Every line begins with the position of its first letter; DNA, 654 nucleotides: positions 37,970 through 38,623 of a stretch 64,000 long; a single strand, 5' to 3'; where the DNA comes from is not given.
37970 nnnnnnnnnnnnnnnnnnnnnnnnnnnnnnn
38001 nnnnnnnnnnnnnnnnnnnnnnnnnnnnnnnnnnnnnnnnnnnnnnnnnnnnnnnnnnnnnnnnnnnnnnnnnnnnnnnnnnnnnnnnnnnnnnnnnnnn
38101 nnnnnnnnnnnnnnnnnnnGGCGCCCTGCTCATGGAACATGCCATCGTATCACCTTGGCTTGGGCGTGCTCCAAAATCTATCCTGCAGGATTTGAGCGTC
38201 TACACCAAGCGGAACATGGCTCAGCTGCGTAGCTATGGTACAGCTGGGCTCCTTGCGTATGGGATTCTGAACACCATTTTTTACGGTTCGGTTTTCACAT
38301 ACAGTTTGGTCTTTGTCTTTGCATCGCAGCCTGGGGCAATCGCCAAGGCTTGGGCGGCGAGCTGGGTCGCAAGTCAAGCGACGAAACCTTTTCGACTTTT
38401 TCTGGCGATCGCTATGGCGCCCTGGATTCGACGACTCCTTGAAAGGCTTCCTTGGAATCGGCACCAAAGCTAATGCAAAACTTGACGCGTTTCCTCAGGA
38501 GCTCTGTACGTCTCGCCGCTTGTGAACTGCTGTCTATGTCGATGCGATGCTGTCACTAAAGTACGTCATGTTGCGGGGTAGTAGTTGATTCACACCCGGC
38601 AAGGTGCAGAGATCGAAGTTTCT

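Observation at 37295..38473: MIP-family channel with both NPA boxes altered (NPF and NGA) and a long C-terminal tail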

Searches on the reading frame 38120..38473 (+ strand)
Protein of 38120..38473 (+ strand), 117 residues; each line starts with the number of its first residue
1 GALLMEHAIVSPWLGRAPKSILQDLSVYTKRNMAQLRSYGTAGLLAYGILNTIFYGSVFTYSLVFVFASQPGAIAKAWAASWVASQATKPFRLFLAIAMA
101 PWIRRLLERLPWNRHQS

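Call 7: search_protein_families(library=pfam, proteins=[window:38120-38473:+], max_evalue=10)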
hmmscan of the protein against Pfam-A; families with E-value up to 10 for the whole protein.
window:38120-38473:+ (117 aa): 1 family
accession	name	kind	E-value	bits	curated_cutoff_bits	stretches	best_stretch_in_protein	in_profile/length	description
PF09584.15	Phageshock_PspD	-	0.029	14.8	25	1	79-110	25-57/61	Phage shock protein PspD (Phageshock_PspD)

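Call 17: find_homologous_proteins(query=A1, max_evalue=10)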
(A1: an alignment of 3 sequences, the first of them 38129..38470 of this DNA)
Query A1 (3 sequences) (114 aa, profile of the alignment): 2 proteins with E <= 10 among 441 candidates.
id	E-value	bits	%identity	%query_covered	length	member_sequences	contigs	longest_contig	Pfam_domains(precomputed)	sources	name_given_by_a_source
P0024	5.1e-3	34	69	23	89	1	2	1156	-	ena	-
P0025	6.5e+0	24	71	18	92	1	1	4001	-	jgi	jgi:hypothetical protein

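Call 23: search_protein_representatives(alignment_id=A1)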
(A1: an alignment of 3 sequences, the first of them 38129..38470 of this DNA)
Query: 3 sequences, 111 profile positions. Proteins with E-value up to 0.001 (for the whole library): 108; up to 1e-10: 7; up to 1e-30: 2. The best 108 are listed.
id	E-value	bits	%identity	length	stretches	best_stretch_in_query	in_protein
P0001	1.1e-63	228.2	-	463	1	1-110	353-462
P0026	3.2e-31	123.7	-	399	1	1-101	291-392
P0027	1.8e-16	76.2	-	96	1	34-104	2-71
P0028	9.2e-12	61.0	-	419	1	1-105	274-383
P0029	9.7e-12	60.9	-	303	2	10-101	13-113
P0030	1.2e-11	60.7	-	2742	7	43-68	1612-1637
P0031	2.2e-11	59.8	-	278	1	19-102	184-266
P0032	1.7e-09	53.7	-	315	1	19-104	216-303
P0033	6.1e-09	51.9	-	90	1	28-101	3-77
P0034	1.8e-08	50.4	-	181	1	27-105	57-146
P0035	2.2e-08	50.1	-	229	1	22-104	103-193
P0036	2.3e-08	50.1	-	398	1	10-104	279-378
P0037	2.4e-08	50.0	-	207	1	11-103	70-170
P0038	3.8e-08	49.4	-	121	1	27-102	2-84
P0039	7.2e-08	48.5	-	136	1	26-102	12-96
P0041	1.4e-07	47.5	-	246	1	24-104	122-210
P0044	4.7e-07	45.8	-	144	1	10-105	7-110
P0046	9.1e-07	44.9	-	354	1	1-58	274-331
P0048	1.4e-06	44.4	-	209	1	23-103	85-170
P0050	1.6e-06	44.2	-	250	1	24-102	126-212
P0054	3.3e-06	43.1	-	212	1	29-105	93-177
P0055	3.8e-06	42.9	-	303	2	26-102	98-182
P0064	9.1e-06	41.7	-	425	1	24-105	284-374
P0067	1.1e-05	41.4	-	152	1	18-101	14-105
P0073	2.7e-05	40.2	-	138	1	23-101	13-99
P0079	5.4e-05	39.2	-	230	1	25-102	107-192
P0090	1.4e-04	37.9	-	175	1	23-101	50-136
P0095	1.7e-04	37.6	-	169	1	22-101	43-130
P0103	2.7e-04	37.0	-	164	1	17-103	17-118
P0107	3.8e-04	36.5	-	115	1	16-106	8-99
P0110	4.4e-04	36.3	-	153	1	24-102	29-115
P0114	5.3e-04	36.0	-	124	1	31-104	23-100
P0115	5.5e-04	36.0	-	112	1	21-103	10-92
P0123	7.0e-04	35.6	-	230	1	27-101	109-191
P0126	8.3e-04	35.4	-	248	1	27-102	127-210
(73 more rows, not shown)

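Call 26: search_protein_families(library=pfam, alignment_id=A3, max_evalue=0.01)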
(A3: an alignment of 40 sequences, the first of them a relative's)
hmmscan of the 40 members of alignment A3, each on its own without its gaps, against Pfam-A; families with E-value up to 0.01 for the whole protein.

A. member 1, P0026 (399 aa): 1 family
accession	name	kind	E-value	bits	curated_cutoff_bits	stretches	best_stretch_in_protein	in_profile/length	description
PF00230.25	MIP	-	1.9e-22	80.6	25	1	87-287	50-220/222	Major intrinsic protein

B. families by the number of members that match (of 40 scanned): 5 families
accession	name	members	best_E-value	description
PF00230.25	MIP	5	1.8e-35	Major intrinsic protein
PF04982.19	TM_HPP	1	1e-29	HPP, transmembrane region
PF01048.26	PNP_UDP_1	1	7e-22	Phosphorylase superfamily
PF12822.12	ECF_trnsprt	1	0.0097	ECF transporter, substrate-specific component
PF22134.1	DM_Arn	1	0.0099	DNA Mimic Protein Arn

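Call 28: list_cluster_members(proteins=[P0026, P0028, P0036, P0046, P0064, P0055, P0035, P0037, P0041, P0050])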
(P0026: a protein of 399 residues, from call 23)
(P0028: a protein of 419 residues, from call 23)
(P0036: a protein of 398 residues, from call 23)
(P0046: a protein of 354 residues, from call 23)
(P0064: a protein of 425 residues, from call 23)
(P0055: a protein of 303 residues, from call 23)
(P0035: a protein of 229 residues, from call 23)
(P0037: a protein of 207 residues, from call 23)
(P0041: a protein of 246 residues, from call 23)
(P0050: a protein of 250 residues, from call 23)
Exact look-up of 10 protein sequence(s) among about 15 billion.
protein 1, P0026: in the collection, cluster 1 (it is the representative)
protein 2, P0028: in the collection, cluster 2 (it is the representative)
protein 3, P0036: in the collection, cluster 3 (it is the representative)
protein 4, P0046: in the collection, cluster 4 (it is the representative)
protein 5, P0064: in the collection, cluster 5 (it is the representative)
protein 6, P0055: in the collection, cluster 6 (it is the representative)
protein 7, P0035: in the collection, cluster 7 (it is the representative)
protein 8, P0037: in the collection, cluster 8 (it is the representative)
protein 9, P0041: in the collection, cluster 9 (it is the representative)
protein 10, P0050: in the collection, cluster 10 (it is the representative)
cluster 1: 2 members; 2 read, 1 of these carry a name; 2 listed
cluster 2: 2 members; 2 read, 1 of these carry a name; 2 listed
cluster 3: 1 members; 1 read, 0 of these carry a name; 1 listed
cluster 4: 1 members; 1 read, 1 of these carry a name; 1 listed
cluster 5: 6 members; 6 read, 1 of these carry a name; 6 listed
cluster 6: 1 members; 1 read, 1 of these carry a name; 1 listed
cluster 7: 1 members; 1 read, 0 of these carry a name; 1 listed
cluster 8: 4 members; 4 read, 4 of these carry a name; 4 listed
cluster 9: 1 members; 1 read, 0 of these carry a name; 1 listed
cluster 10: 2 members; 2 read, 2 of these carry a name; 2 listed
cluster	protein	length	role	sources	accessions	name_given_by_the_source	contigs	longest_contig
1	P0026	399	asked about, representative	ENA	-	-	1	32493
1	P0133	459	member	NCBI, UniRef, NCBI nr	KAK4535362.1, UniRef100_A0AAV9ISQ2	hypothetical protein CDCA_CDCA04G1387 [Cyanidium caldarium] | Aquaporin n=1 Tax=Cyanidium caldarium TaxID=2771 RepID=A0AAV9ISQ2_CYACA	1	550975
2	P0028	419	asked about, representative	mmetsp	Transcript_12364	Transcript_12364/g.22339 ORF Transcript_12364/g.22339 Transcript_12364/m.22339 ...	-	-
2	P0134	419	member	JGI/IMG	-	-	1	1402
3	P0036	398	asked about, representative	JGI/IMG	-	-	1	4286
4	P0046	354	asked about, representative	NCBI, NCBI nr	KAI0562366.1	aquaporin TIP4-1 [Gracilaria domingensis]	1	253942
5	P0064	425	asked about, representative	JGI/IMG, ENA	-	-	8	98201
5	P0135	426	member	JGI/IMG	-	hypothetical protein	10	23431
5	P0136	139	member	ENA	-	-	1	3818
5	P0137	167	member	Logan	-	-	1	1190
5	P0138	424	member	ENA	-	-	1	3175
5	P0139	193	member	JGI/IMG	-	-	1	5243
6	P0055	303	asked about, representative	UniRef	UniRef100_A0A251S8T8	Uncharacterized protein n=1 Tax=Helianthus annuus TaxID=4232 RepID=A0A251S8T8_HELAN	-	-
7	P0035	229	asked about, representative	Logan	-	-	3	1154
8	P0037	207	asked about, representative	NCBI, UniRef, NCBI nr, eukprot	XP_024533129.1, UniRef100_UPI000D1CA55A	uncharacterized protein LOC9650887 isoform X3 [Selaginella moellendorffii] | uncharacterized protein LOC9650887 isoform X3 n=1 Tax=Selaginella moellendorffii ... | XP_024533129.1 uncharacterized protein LOC9650887 isoform X3 [Selaginella moellendorffii]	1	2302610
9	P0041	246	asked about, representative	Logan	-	-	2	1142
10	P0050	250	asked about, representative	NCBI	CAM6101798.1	unnamed protein product [Calypogeia fissa]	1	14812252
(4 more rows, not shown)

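Call 47: search_protein_families(library=pfam, alignment_id=A7, max_evalue=1)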
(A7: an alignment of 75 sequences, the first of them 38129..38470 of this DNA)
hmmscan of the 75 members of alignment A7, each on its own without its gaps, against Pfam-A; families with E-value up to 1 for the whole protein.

A. member 1, window:38129-38470:+ (114 aa): 1 family
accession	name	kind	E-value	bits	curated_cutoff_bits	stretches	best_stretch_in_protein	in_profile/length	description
PF09584.15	Phageshock_PspD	-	0.027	14.9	25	1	76-107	25-57/61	Phage shock protein PspD (Phageshock_PspD)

B. families by the number of members that match (of 75 scanned): 27 families (the first 25 are shown)
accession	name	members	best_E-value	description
PF06916.18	FAM210A-B_dom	4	2.8e-11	FAM210A/B-like domain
PF12822.12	ECF_trnsprt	3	0.0097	ECF transporter, substrate-specific component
PF09584.15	Phageshock_PspD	3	0.027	Phage shock protein PspD (Phageshock_PspD)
PF19779.4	DUF6264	1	0.005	Family of unknown function (DUF6264)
PF13347.12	MFS_2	1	0.03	MFS/sugar transport protein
PF11755.13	DUF3311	1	0.031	Protein of unknown function (DUF3311)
PF17272.7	DUF5337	1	0.036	Family of unknown function (DUF5337)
PF03148.19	Tektin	1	0.047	Tektin family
PF18181.6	SLATT_1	1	0.048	SMODS and SLOG-associating 2TM effector domain 1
PF17056.10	KRE1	1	0.048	Killer toxin-resistance protein 1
PF18222.6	PilN_bio_d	1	0.062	PilN biogenesis protein dimerization domain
PF08560.15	DUF1757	1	0.071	Protein of unknown function (DUF1757)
PF19865.4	DUF6338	1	0.08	Family of unknown function (DUF6338)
PF03457.19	HA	1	0.11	Helicase associated domain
PF06716.16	MP_p6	1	0.13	Movement protein p6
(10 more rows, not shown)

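Call 50: search_protein_families(library=pfam, proteins=[P0107, P0114, P0115, P0044, P0067, P0073, P0103, P0110], max_evalue=0.1)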
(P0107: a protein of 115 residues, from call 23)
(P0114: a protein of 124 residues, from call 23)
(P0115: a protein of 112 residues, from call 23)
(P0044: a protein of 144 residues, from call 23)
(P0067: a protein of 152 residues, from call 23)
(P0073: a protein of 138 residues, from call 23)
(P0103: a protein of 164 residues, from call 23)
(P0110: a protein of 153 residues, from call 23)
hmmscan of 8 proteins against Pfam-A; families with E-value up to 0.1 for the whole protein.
P0107 (115 aa): 1 family
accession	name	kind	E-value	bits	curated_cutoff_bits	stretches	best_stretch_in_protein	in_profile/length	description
PF06916.18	FAM210A-B_dom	-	2.8e-11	44.2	26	2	16-54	1-38/88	FAM210A/B-like domain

P0114 (124 aa): 2 families
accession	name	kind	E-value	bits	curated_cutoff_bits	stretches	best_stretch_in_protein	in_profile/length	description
PF06916.18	FAM210A-B_dom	-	6.1e-10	39.9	26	2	65-92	61-88/88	FAM210A/B-like domain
PF11755.13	DUF3311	-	0.031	14.8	30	0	83-104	7-28/61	Protein of unknown function (DUF3311)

P0115 (112 aa): 1 family
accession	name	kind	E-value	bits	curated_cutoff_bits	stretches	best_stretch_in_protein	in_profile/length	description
PF06916.18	FAM210A-B_dom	-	2.8e-08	34.5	26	2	13-54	1-42/88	FAM210A/B-like domain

P0044 (144 aa): 1 family
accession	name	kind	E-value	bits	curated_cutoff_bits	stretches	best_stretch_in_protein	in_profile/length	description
PF13347.12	MFS_2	-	0.03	13.3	27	1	28-143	284-382/427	MFS/sugar transport protein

P0067 (152 aa): 0 families

P0073 (138 aa): 0 families

P0103 (164 aa): 0 families

P0110 (153 aa): 0 families

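Call 58: predict_structure(alignment_id=A7)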
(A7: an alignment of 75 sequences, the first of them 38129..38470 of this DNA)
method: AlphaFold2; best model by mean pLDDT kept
length: 114 residues; sequences in the alignment: 75
mean_pLDDT: 89.9   pTM: 0.73
mean pLDDT of the five models: 89.9, 89.8, 89.4, 89.2, 88.7
residues with pLDDT >= 90: 84; 70-90: 16; 50-70: 13; < 50: 1
segments of 3 or more residues with pLDDT < 50: none
pLDDT, mean of each block of 10 residues (from residue 1): 55 81 91 97 98 98 97 98 95 98 91 65
secondary structure, 60 per line:
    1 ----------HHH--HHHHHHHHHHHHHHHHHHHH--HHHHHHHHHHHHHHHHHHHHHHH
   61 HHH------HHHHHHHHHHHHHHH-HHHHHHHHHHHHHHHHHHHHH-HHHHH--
elements in order: H16-35 H38-63 H70-84 H86-106 H108-112

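Call 68: list_cluster_members(proteins=[P0079, P0090, P0095, P0123, P0126, P0034, P0048, P0054, P0031, P0032])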
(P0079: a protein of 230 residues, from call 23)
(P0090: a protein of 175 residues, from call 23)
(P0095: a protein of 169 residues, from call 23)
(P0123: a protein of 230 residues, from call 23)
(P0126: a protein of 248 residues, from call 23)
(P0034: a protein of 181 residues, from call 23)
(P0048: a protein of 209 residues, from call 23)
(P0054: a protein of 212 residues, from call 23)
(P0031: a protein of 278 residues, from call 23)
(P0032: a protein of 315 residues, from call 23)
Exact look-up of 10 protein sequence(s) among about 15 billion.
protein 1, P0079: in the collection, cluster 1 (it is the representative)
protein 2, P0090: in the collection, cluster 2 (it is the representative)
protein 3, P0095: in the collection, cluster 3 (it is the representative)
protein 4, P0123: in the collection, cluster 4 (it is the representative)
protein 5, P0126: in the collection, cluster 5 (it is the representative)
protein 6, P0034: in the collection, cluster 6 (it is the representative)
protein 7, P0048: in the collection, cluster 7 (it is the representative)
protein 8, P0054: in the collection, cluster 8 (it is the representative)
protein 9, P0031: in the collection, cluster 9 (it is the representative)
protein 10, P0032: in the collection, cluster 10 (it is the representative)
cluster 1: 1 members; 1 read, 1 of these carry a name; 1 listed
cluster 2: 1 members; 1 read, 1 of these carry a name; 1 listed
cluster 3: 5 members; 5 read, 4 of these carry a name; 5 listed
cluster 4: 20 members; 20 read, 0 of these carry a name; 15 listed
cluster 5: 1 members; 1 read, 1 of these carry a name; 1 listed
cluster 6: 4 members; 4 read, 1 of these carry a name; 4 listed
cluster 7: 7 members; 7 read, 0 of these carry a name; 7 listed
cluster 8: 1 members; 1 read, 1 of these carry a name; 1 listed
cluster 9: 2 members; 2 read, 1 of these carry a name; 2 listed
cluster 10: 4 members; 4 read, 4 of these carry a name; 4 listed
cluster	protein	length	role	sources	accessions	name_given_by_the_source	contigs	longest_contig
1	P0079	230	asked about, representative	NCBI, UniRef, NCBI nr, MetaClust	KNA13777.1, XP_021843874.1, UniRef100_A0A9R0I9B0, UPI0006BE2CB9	hypothetical protein SOVF_113710 isoform A [Spinacia oleracea] | Gag-Pol polyprotein/retrotransposon n=1 Tax=Spinacia oleracea TaxID=3562 ... | uncharacterized protein LOC110783799 [Spinacia oleracea]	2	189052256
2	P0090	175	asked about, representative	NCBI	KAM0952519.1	hypothetical protein DsansV1_C02g0013891 [Dioscorea sansibarensis]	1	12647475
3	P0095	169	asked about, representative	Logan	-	-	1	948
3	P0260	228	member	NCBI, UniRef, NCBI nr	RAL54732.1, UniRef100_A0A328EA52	hypothetical protein DM860_001860 [Cuscuta australis] | Uncharacterized protein n=1 Tax=Cuscuta australis TaxID=267555 RepID=A0A328EA52_9ASTE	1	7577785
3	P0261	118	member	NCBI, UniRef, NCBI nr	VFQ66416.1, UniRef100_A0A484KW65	unnamed protein product [Cuscuta campestris] | Uncharacterized protein n=1 Tax=Cuscuta campestris TaxID=132261 RepID=A0A484KW65_9ASTE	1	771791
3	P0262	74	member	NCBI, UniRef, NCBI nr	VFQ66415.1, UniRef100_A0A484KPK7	unnamed protein product [Cuscuta campestris] | Uncharacterized protein n=1 Tax=Cuscuta campestris TaxID=132261 RepID=A0A484KPK7_9ASTE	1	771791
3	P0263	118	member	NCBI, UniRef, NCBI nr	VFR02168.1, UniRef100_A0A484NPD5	unnamed protein product [Cuscuta campestris] | Uncharacterized protein n=1 Tax=Cuscuta campestris TaxID=132261 RepID=A0A484NPD5_9ASTE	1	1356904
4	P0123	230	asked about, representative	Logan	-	-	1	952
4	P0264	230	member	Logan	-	-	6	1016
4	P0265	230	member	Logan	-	-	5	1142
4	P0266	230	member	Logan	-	-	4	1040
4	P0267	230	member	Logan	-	-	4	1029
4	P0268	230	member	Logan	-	-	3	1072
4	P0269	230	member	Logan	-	-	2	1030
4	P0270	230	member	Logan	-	-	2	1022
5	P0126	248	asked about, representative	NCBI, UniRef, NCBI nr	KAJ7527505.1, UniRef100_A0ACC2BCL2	hypothetical protein O6H91_16G058500 [Diphasiastrum complanatum] | Uncharacterized protein n=1 Tax=Diphasiastrum complanatum TaxID=34168 ...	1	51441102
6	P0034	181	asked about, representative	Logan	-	-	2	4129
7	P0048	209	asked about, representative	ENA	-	-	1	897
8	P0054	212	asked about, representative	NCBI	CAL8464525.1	g4060 [Coccomyxa elongata]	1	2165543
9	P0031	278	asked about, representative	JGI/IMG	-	-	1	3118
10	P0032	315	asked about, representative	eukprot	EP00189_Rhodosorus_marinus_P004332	CAMPEP_0113967012 /NCGR_PEP_ID=MMETSP0011_2-20120614/8650_1 /TAXON_ID=101924 ...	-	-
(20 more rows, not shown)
